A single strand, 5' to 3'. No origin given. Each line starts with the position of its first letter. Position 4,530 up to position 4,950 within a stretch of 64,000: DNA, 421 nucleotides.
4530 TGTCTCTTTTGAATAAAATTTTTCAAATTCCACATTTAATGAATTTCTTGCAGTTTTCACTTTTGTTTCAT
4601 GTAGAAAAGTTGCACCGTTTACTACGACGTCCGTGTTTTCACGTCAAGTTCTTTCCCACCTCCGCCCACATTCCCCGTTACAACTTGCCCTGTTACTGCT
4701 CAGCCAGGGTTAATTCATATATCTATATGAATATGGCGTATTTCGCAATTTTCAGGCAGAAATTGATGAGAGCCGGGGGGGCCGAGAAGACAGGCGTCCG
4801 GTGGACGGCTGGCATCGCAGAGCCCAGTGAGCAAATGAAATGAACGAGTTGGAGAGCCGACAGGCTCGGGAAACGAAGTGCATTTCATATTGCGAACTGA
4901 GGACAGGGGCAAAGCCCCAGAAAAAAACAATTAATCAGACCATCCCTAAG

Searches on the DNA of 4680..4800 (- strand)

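Call 90: search_dna_similar(query=window:4680-4800:-, collection=plasmids, mode=distant, max_evalue=1, max_rows=10)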
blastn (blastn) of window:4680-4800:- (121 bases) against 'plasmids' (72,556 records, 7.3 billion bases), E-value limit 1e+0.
No match.
